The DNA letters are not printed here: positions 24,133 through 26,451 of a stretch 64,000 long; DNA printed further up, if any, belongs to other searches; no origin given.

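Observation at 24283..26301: Cytoplasmic MurF-like ligase fused to a BspA-type leucine-rich-repeat domain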

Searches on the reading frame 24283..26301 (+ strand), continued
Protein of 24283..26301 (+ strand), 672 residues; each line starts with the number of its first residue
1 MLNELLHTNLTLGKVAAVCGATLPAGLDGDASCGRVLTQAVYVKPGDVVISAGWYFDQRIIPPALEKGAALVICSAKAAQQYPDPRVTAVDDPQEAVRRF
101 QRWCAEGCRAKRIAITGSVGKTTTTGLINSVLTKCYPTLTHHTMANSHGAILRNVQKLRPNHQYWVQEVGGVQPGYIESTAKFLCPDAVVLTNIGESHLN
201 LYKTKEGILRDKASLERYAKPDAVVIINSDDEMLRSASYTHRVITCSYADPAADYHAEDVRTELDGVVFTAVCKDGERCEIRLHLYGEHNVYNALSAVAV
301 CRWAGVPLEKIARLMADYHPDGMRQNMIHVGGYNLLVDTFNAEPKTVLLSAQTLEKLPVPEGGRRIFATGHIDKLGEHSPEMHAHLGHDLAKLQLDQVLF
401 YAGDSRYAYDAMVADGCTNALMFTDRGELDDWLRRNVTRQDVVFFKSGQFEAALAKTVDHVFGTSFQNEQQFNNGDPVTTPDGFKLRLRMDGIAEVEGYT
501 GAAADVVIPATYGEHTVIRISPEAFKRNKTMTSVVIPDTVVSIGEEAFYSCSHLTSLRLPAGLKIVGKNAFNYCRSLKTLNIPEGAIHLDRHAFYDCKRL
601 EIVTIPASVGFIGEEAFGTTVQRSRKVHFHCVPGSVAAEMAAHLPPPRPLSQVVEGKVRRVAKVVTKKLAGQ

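Call 45: find_encoding_contigs(protein=P0053, flank=10000, max_places=1)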
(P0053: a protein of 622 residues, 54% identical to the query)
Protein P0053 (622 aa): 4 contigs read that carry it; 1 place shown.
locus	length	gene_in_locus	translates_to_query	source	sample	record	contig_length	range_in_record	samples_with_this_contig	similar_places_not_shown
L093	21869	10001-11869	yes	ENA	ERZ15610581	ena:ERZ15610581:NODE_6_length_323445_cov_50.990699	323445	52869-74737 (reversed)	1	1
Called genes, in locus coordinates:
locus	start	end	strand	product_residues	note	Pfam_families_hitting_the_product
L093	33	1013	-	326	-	PF12625:Arabinose_bd, PF00165:HTH_AraC (faint), PF12833:HTH_18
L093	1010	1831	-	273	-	PF00106:adh_short, PF01370:Epimerase (weak), PF08659:KR (weak), PF13460:NAD_binding_10 (weak), PF13561:adh_short_C2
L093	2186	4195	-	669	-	PF01926:MMR_HSR1, PF02421:FeoB_N, PF09439:SRPRB (weak), PF17910:FeoB_Cyto, PF07670:Gate, PF07664:FeoB_C, PF07670:Gate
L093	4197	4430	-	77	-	PF04023:FeoA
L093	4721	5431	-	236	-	PF00005:ABC_tran, PF13304:AAA_21 (faint)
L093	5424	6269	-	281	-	PF13476:AAA_23 (weak), PF00005:ABC_tran, PF13304:AAA_21 (faint), PF12399:BCA_ABC_TP_C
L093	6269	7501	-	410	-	PF02653:BPD_transp_2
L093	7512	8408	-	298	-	PF02653:BPD_transp_2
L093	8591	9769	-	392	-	PF13433:Peripla_BP_5 (faint), PF13458:Peripla_BP_6, PF01094:ANF_receptor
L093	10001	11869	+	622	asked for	PF08245:Mur_ligase_M, PF02875:Mur_ligase_C, PF13306:LRR_5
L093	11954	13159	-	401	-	PF05636:HIGH_NTase1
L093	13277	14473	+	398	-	PF00871:Acetate_kinase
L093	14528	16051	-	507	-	PF13396:PLDc_N, PF13091:PLDc_2, PF00614:PLDc (weak), PF13091:PLDc_2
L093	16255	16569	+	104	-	PF00829:Ribosomal_L21p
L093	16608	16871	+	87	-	PF01016:Ribosomal_L27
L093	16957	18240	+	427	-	PF01018:GTP1_OBG, PF02421:FeoB_N, PF01926:MMR_HSR1, PF09269:DUF1967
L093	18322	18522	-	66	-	PF00269:SASP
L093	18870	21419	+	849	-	PF12051:DUF3533, PF12698:ABC2_membrane_3, PF01061:ABC2_membrane (weak)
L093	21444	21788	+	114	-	-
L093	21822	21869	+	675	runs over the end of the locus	PF12698:ABC2_membrane_3, PF01061:ABC2_membrane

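Call 46: find_encoding_contigs(protein=P0082, flank=10000, max_places=1)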
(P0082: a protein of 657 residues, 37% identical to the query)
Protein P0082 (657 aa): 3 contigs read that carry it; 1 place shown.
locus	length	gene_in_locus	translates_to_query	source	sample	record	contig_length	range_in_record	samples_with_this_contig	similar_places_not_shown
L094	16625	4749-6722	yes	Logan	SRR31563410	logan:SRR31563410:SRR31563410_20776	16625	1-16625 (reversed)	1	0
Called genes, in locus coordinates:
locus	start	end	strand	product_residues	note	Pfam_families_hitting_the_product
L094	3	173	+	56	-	?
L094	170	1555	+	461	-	PF01546:Peptidase_M20, PF07687:M20_dimer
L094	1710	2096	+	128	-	PF03965:Penicillinase_R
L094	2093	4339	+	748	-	PF05569:Peptidase_M56, PF00905:Transpeptidase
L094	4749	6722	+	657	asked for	PF08245:Mur_ligase_M, PF02875:Mur_ligase_C (weak), PF13306:LRR_5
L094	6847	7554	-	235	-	PF09335:VTT_dom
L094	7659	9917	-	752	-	-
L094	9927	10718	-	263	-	-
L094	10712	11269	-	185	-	PF04542:Sigma70_r2, PF07638:Sigma70_ECF, PF08281:Sigma70_r4_2, PF04545:Sigma70_r4 (weak)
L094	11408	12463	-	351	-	PF03372:Exo_endo_phos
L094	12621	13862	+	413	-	PF00464:SHMT, PF00155:Aminotran_1_2, PF01212:Beta_elim_lyase (weak)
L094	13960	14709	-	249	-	PF06541:ABC_trans_CmpB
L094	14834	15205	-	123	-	PF01042:Ribonuc_L-PSP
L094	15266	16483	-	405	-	PF00291:PALP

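Call 47: find_encoding_contigs(protein=P0110, flank=10000, max_places=1)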
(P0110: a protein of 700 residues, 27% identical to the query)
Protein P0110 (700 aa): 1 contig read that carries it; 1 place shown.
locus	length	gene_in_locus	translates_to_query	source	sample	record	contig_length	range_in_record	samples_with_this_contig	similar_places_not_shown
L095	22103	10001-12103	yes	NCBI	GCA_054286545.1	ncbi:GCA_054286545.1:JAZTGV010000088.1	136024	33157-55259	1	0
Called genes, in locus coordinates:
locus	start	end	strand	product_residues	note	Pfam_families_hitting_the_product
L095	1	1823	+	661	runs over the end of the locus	PF08245:Mur_ligase_M, PF02875:Mur_ligase_C (weak), PF13306:LRR_5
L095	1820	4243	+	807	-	PF14397:ATPgrasp_ST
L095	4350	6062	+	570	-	PF00041:fn3 (weak), PF03734:YkuD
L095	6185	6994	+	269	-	PF01177:Asp_Glu_race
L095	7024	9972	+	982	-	PF08245:Mur_ligase_M, PF02875:Mur_ligase_C, PF13306:LRR_5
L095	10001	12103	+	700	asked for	PF08245:Mur_ligase_M, PF13306:LRR_5, PF13855:LRR_8 (faint)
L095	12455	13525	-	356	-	PF01820:Dala_Dala_lig_N, PF07478:Dala_Dala_lig_C, PF02786:CPSase_L_D2 (weak)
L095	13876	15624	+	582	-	PF14397:ATPgrasp_ST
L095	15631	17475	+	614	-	PF01841:Transglut_core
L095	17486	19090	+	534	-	PF04991:LicD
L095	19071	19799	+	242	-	-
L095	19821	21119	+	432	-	PF01467:CTP_transf_like, PF01408:GFO_IDH_MocA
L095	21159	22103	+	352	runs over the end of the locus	PF00155:Aminotran_1_2, PF00266:Aminotran_5 (weak)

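Call 66: search_protein_families(library=ncbifam, proteins=[L092:8017-8991:+, L009:9039-10001:+, L010:8897-9976:+, L092:9073-9972:+, L092:5796-8015:+, L010:10001-11400:+], max_evalue=0.001)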
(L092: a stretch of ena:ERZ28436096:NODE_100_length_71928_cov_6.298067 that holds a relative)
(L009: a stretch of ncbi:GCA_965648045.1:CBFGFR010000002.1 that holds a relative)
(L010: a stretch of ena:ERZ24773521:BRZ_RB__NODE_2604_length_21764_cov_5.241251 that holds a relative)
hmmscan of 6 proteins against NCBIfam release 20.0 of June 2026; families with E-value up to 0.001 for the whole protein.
L092:8017-8991:+ (324 aa): 8 families
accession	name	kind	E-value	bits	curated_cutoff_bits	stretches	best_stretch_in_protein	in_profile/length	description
TIGR00518.1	alaDH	equivalog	2.4e-28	99.2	391.85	2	194-312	230-354/370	alanine dehydrogenase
NF006942.0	PRK09424.1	equivalog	1.6e-15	56.8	383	2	9-118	8-118/510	Re/Si-specific NAD(P)(+) transhydrogenase subunit alpha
TIGR00561.1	pntA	equivalog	3.3e-11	42.5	444.4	1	12-123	10-122/511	Re/Si-specific NAD(P)(+) transhydrogenase subunit alpha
NF006162.0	PRK08306.1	equivalog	1.1e-05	24.9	261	1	136-234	139-246/297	dipicolinate synthase subunit DpsA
NF000371.1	vanH_Agroup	exception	3.8e-05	23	700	1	146-238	141-237/322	VanH-A/VanH-Pt family D-lactate dehydrogenase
TIGR02853.1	spore_dpaA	equivalog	6.2e-05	22.4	319.65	1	134-234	134-243/287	dipicolinic acid synthetase subunit A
NF000492.1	vanH_gen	exception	6.4e-05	22.2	540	1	146-238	136-232/312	D-lactate dehydrogenase VanH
NF004008.0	PRK05476.3-1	equivalog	0.00057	19.1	440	1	152-241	153-243/326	adenosylhomocysteinase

L009:9039-10001:+ (320 aa): 5 families
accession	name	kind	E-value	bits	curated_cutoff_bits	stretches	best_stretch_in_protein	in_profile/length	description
TIGR00518.1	alaDH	equivalog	2.9e-27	95.6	391.85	1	4-305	3-349/370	alanine dehydrogenase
NF006942.0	PRK09424.1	equivalog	2.9e-14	52.7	383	2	4-116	3-118/510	Re/Si-specific NAD(P)(+) transhydrogenase subunit alpha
TIGR00561.1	pntA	equivalog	2e-09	36.6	444.4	1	9-117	7-118/511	Re/Si-specific NAD(P)(+) transhydrogenase subunit alpha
NF000371.1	vanH_Agroup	exception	0.00014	21.2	700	1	148-236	145-237/322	VanH-A/VanH-Pt family D-lactate dehydrogenase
NF000492.1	vanH_gen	exception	0.00038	19.6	540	1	149-236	141-232/312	D-lactate dehydrogenase VanH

L010:8897-9976:+ (359 aa): 13 families
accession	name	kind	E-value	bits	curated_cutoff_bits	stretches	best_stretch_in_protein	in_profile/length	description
TIGR00745.1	apbA_panE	subfamily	3.3e-07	29.9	141.35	1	2-107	1-100/305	2-dehydropantoate 2-reductase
NF000947.0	PRK00094.2-5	equivalog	5.4e-06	26.1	251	1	1-108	5-107/323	NAD(P)H-dependent glycerol-3-phosphate dehydrogenase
NF009543.0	PRK12921.1-5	equivalog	1.6e-05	24.2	339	1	1-124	1-118/305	oxidoreductase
NF005088.0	PRK06522.1-2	subfamily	2.3e-05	23.7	371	1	1-107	1-100/308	2-dehydropantoate 2-reductase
NF005089.0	PRK06522.1-4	subfamily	6.2e-05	22.5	223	1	1-106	1-98/326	2-dehydropantoate 2-reductase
NF007039.0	PRK09496.3-2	equivalog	0.00018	20.5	293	1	1-35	1-35/446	Trk system potassium transporter TrkA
NF000941.0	PRK00094.1-3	equivalog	0.0003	20.1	423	1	2-106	3-102/336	NAD(P)H-dependent glycerol-3-phosphate dehydrogenase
NF003805.0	PRK05395.1-2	subfamily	0.0005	19.6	146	1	48-113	16-79/147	type II 3-dehydroquinate dehydratase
NF049967.1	QhpG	equivalog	0.00061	18.8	240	1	3-33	1-31/423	flavin-dependent monooxygenase QhpG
NF002480.1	PRK01747.1-1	equivalog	0.00062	18.3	540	1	2-34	250-282/645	bifunctional tRNA (5-methylaminomethyl-2-thiouridine)(34)-methyltransferase MnmC2/FAD-dependent 5-carboxymethylaminomethyl-2-thiouridine(34)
NF005091.0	PRK06522.2-2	equivalog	0.00069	18.9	252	0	1-107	2-102/302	2-dehydropantoate 2-reductase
NF000942.0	PRK00094.1-4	subfamily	0.00076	18.7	257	0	1-106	3-103/334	NAD(P)H-dependent glycerol-3-phosphate dehydrogenase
TIGR03197.1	MnmC_Cterm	equivalog_domain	0.001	18.3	174.2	0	2-33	1-32/400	FAD-dependent 5-carboxymethylaminomethyl-2-thiouridine(34) oxidoreductase MnmC1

L092:9073-9972:+ (299 aa): 0 families

L092:5796-8015:+ (739 aa): 1 family
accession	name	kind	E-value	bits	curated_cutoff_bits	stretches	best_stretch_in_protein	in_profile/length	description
TIGR02291.1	rimK_rel_E_lig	hypoth_equivalog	1.7e-10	40.4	314.2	1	445-707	15-273/317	alpha-L-glutamate ligase-like protein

L010:10001-11400:+ (466 aa): 1 family
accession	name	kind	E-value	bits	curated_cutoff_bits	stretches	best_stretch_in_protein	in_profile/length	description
NF038314.1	epimerase_MslH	equivalog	1.5e-07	30.2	700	1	92-189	29-119/439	lasso peptide C-terminal Trp epimerase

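Call 67: search_solved_structures(query=L092:8017-8991:+, max_evalue=0.001)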
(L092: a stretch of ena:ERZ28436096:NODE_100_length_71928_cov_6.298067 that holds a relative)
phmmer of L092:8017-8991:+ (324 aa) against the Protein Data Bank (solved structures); distinct sequences matched with E-value up to 0.001: 22.
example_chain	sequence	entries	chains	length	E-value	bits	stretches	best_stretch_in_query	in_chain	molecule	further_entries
2eez_A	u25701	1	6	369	7e-26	94.4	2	184-303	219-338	Alanine dehydrogenase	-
1pjb_A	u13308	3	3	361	7.8e-22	81.2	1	10-286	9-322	L-ALANINE DEHYDROGENASE | PROTEIN (L-ALANINE DEHYDROGENASE)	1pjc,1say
8hyh_A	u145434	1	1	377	3.5e-21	79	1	10-279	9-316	Alanine dehydrogenase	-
9unz_A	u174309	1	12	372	3.8e-21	78.9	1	9-308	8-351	Alanine dehydrogenase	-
8hye_A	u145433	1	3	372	4.3e-21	78.7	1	9-308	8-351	Alanine dehydrogenase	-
2voe_A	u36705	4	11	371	1e-18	70.9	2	5-181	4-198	ALANINE DEHYDROGENASE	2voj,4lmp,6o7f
2vhw_A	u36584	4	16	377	1.1e-18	70.8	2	5-181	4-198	ALANINE DEHYDROGENASE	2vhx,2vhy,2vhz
2vhv_A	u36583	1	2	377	5.4e-18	68.5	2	5-181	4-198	ALANINE DEHYDROGENASE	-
9vae_A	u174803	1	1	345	1.5e-13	54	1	14-284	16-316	alanine dehydrogenase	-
9wns_A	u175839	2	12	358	1.7e-13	53.8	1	14-284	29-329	alanine dehydrogenase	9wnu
6qti_A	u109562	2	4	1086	1.8e-09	40.6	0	12-121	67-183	Nicotinamide nucleotide transhydrogenase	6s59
6que_A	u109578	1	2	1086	1.8e-09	40.6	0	12-121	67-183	Nicotinamide nucleotide transhydrogenase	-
9hjx_C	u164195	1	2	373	1.4e-08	37.6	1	12-146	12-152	proton-translocating NAD(P)(+) transhydrogenase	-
4izh_A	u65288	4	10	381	1.5e-08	37.5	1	12-123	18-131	NAD/NADP transhydrogenase alpha subunit 1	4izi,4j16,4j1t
4o9u_E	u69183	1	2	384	1.6e-08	37.5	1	12-123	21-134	NAD/NADP transhydrogenase alpha subunit 1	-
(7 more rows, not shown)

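Call 76: list_cluster_members(proteins=[P0005, P0006, P0016, P0020, P0053, P0076, P0093, P0096, P0106, P0110])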
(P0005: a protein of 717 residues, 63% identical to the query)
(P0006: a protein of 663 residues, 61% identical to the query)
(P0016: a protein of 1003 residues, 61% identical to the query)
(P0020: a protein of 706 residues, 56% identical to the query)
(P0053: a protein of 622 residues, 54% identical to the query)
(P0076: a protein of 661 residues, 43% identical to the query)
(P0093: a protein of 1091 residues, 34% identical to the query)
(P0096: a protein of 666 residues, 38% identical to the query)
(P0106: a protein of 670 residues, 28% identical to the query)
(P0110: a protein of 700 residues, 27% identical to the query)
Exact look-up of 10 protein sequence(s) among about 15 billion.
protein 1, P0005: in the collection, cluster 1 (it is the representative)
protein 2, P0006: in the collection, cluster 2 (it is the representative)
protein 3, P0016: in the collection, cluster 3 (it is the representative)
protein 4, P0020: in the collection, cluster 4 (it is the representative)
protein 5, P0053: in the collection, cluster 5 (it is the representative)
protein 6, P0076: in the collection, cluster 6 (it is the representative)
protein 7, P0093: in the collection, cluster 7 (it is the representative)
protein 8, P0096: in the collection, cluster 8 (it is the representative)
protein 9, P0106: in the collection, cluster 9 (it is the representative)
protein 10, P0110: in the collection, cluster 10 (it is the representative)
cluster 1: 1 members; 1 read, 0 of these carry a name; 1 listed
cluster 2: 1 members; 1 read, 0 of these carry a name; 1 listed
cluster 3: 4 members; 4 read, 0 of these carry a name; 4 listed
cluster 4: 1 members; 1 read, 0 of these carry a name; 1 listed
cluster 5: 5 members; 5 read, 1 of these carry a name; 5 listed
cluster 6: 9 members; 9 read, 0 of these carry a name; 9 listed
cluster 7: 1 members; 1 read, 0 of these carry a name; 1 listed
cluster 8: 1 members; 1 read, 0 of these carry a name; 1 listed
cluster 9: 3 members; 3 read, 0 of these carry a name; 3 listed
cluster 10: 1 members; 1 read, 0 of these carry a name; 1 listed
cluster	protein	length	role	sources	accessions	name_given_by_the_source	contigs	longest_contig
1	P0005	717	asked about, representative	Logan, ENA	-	-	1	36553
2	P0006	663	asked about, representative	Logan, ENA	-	-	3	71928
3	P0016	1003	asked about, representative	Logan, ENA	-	-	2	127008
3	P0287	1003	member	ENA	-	-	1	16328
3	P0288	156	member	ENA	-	-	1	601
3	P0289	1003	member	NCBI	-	-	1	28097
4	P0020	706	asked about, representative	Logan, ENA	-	-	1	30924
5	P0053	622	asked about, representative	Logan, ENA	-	-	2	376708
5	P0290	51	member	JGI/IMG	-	Zn finger protein HypA/HybF involved in hydrogenase expression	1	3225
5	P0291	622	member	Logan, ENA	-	-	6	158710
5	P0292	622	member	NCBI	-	-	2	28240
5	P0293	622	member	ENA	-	-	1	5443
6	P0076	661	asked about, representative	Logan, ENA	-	-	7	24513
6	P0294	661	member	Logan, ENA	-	-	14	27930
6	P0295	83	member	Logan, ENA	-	-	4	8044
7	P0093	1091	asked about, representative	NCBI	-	-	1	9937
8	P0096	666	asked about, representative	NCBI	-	-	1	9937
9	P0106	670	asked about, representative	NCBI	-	-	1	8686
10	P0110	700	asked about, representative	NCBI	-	-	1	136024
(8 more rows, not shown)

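Call 86: find_encoding_contigs(protein=P0107, flank=10000, max_places=1)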
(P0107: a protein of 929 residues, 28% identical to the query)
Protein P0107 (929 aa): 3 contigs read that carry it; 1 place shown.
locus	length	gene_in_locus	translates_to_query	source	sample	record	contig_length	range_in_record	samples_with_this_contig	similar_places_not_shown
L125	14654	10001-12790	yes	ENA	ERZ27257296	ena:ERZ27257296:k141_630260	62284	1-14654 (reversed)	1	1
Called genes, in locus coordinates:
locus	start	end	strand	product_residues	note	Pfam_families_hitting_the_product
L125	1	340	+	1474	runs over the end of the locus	PF08245:Mur_ligase_M, PF02875:Mur_ligase_C, PF13306:LRR_5, PF08245:Mur_ligase_M, PF02875:Mur_ligase_C, PF13306:LRR_5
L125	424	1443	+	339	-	PF01820:Dala_Dala_lig_N (weak), PF07478:Dala_Dala_lig_C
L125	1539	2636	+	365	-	PF01210:NAD_Gly3P_dh_N, PF02558:ApbA, PF02737:3HCDH_N (weak), PF03721:UDPG_MGDP_dh_N (faint), PF03807:F420_oxidored (faint), PF02317:Octopine_DH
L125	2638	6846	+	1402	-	PF09587:PGA_cap, PF08245:Mur_ligase_M, PF02875:Mur_ligase_C, PF13306:LRR_5, PF00768:Peptidase_S11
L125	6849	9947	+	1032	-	PF09587:PGA_cap, PF08245:Mur_ligase_M, PF13306:LRR_5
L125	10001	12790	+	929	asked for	PF08245:Mur_ligase_M, PF02875:Mur_ligase_C, PF13306:LRR_5, PF00768:Peptidase_S11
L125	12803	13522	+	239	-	PF01177:Asp_Glu_race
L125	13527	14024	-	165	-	-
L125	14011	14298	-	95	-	-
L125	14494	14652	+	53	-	?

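Call 87: find_encoding_contigs(protein=P0093, flank=10000, max_places=1)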
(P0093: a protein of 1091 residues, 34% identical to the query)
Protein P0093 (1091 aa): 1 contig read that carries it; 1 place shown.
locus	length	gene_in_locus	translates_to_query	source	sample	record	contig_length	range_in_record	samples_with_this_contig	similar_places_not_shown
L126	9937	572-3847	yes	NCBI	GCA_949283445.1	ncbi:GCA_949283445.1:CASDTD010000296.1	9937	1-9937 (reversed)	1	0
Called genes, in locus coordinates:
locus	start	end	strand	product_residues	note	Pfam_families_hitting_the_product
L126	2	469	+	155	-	?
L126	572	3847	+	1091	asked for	PF08245:Mur_ligase_M, PF02875:Mur_ligase_C, PF13306:LRR_5, PF14398:ATPgrasp_YheCD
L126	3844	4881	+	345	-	PF01820:Dala_Dala_lig_N, PF02786:CPSase_L_D2, PF02222:ATP-grasp, PF07478:Dala_Dala_lig_C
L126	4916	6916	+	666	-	PF08245:Mur_ligase_M, PF02875:Mur_ligase_C (weak), PF13306:LRR_5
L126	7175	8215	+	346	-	PF14398:ATPgrasp_YheCD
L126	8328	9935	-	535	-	?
